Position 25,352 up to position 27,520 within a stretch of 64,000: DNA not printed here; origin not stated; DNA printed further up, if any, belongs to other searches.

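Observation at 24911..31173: TamB-like / Omp85 pair in inverted order with a PEGA-domain protein as third gene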

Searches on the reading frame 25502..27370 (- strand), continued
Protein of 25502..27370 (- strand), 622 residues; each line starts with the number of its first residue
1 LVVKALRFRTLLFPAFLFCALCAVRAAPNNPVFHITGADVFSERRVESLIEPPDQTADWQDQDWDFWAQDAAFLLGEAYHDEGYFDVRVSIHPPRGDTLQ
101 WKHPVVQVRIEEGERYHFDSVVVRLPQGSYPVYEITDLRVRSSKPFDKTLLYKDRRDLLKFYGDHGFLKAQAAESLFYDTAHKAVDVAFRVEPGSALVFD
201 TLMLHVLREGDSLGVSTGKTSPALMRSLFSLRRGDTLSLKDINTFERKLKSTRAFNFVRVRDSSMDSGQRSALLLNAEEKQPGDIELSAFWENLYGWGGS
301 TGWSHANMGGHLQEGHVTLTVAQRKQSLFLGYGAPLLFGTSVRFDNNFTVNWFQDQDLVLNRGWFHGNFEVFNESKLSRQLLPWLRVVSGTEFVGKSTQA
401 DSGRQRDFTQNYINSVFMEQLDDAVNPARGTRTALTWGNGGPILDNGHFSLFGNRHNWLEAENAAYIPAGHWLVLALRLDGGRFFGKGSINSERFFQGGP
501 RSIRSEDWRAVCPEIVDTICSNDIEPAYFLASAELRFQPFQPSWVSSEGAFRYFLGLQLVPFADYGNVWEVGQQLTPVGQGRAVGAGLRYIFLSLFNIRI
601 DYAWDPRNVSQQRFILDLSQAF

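Call 68: find_homologous_proteins(query=A3, max_evalue=1e-10)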
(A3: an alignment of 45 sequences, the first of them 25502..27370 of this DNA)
Query A3 (45 sequences) (622 aa, profile of the alignment): 155 proteins with E <= 1e-10 among 8000 candidates; the best 120 are listed.
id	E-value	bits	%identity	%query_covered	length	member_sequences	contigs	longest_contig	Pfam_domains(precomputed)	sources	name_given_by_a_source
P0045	3.7e-223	761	48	97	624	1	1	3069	PF07244.21,PF01103.30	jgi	jgi:outer membrane protein assembly factor BamA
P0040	1.5e-222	759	48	98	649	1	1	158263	PF07244.21,PF01103.30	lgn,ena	-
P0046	2.0e-222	758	49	95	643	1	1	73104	PF07244.21,PF01103.30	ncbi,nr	ncbi:MAG: outer membrane protein family [Fibrobacteres bacterium]|nr:outer membrane protein family [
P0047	1.4e-220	752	48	99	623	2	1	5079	PF07244.21,PF01103.30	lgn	-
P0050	1.2e-218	746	48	95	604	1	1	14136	PF07244.21,PF01103.30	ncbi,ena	-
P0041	3.7e-218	744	48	97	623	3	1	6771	PF07244.21,PF01103.30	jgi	jgi:outer membrane protein assembly factor BamA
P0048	6.4e-218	743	48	98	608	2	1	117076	PF07244.21,PF01103.30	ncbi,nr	ncbi:MAG: outer membrane protein family [Fibrobacteres bacterium]|nr:outer membrane protein family [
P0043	1.1e-216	739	48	95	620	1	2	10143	PF07244.21,PF01103.30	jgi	jgi:outer membrane protein insertion porin family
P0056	1.6e-216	739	46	97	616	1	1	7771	PF07244.21,PF01103.30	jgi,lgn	jgi:outer membrane protein insertion porin family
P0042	6.8e-216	737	48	98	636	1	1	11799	PF07244.21,PF01103.30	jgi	jgi:outer membrane protein insertion porin family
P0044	8.6e-216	736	48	99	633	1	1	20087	PF07244.21,PF01103.30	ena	-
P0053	8.1e-215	733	48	95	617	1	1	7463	PF07244.21,PF01103.30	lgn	-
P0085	1.6e-214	732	43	95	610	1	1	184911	PF07244.21,PF01103.30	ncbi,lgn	-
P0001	1.1e-213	729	100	100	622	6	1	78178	PF07244.21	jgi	jgi:outer membrane protein assembly factor BamA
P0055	8.5e-213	726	48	94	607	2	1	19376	PF07244.21,PF01103.30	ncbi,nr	ncbi:MAG TPA: BamA/TamA family outer membrane protein [Fibrobacteria bacterium]|nr:BamA/TamA family 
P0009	4.6e-205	701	59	98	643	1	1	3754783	PF07244.21,PF01103.30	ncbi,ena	-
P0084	4.0e-200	684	43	98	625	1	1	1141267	PF07244.21,PF01103.30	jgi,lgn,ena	-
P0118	4.9e-184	631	35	95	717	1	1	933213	PF07244.21,PF01103.30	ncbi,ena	-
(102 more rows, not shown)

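Call 69: find_encoding_contigs(protein=P0303, flank=9000, max_places=2)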
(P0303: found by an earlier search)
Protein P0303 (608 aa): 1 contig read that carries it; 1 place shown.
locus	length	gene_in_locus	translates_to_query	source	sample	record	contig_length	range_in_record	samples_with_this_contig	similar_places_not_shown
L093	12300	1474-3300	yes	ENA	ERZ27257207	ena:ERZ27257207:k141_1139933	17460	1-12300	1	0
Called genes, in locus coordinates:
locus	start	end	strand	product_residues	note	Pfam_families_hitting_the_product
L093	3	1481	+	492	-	?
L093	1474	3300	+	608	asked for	PF01103:Omp85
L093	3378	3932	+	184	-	PF08308:PEGA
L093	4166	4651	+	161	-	PF04028:DUF374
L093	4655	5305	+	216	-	PF00929:RNase_T, PF16473:Rv2179c-like (weak)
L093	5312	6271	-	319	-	-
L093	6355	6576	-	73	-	PF00830:Ribosomal_L28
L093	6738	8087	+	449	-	PF02878:PGM_PMM_I, PF02879:PGM_PMM_II, PF02880:PGM_PMM_III, PF00408:PGM_PMM_IV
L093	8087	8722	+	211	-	PF16011:CBM9_2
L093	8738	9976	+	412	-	-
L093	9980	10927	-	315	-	PF03631:Virul_fac_BrkB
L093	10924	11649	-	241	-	PF07826:IMP_cyclohyd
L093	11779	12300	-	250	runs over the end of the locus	PF13557:Phenol_MetA_deg (weak)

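Call 70: find_encoding_contigs(protein=P0197, flank=9000, max_places=2)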
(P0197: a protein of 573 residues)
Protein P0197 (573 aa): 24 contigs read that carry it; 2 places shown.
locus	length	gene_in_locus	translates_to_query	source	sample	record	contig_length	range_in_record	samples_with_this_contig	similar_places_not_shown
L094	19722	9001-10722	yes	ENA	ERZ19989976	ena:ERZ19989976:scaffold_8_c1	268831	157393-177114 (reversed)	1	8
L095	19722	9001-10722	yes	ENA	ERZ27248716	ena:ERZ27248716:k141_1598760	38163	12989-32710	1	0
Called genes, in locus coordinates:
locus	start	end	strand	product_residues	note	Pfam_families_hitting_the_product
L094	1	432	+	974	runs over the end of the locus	-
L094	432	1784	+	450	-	-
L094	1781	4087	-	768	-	PF13208:TerB_N, PF15615:TerB_C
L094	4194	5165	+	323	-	PF00701:DHDPS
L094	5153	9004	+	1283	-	-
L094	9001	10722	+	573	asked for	PF07244:POTRA (faint), PF01103:Omp85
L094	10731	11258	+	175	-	PF00293:NUDIX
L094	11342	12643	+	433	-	PF00291:PALP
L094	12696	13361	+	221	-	PF00149:Metallophos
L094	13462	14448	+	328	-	PF00056:Ldh_1_N, PF02866:Ldh_1_C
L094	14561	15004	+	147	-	-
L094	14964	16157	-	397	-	PF01938:TRAM (weak), PF05958:tRNA_U5-meth_tr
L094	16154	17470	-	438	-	PF13458:Peripla_BP_6, PF01094:ANF_receptor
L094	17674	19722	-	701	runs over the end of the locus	PF05226:CHASE2, PF00069:Pkinase, PF07714:PK_Tyr_Ser-Thr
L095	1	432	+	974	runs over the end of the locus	-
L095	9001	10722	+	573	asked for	PF07244:POTRA (faint), PF01103:Omp85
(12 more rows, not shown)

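Call 72: search_protein_families(library=pfam, proteins=[L093:3-1481:+, L094:5153-9004:+, L057:5955-9926:+, L046:6027-9923:+, L004:6049-9999:+], max_evalue=0.1)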
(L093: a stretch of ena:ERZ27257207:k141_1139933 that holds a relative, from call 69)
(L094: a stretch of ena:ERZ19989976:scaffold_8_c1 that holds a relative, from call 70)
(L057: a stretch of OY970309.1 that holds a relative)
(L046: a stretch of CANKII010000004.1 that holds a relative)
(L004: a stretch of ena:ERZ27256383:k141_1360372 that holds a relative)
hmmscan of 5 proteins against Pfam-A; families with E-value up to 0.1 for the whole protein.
L093:3-1481:+ (492 aa): 1 family
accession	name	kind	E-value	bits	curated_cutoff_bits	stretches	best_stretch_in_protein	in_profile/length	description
PF04357.19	TamB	-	3.5e-07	30.3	22.4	1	105-337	62-291/381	TamB, inner membrane protein subunit of TAM complex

L094:5153-9004:+ (1283 aa): 1 family
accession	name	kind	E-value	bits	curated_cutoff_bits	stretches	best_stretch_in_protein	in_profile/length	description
PF04357.19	TamB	-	7.4e-12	45.7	22.4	1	901-1191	48-336/381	TamB, inner membrane protein subunit of TAM complex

L057:5955-9926:+ (1323 aa): 1 family
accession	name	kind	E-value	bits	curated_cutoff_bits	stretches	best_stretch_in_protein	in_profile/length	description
PF04357.19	TamB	-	2.3e-06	27.6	22.4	1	984-1296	113-360/381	TamB, inner membrane protein subunit of TAM complex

L046:6027-9923:+ (1298 aa): 1 family
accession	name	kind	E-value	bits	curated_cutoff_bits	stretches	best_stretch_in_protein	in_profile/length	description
PF04357.19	TamB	-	1.1e-08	35.1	22.4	1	960-1278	111-381/381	TamB, inner membrane protein subunit of TAM complex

L004:6049-9999:+ (1316 aa): 0 families
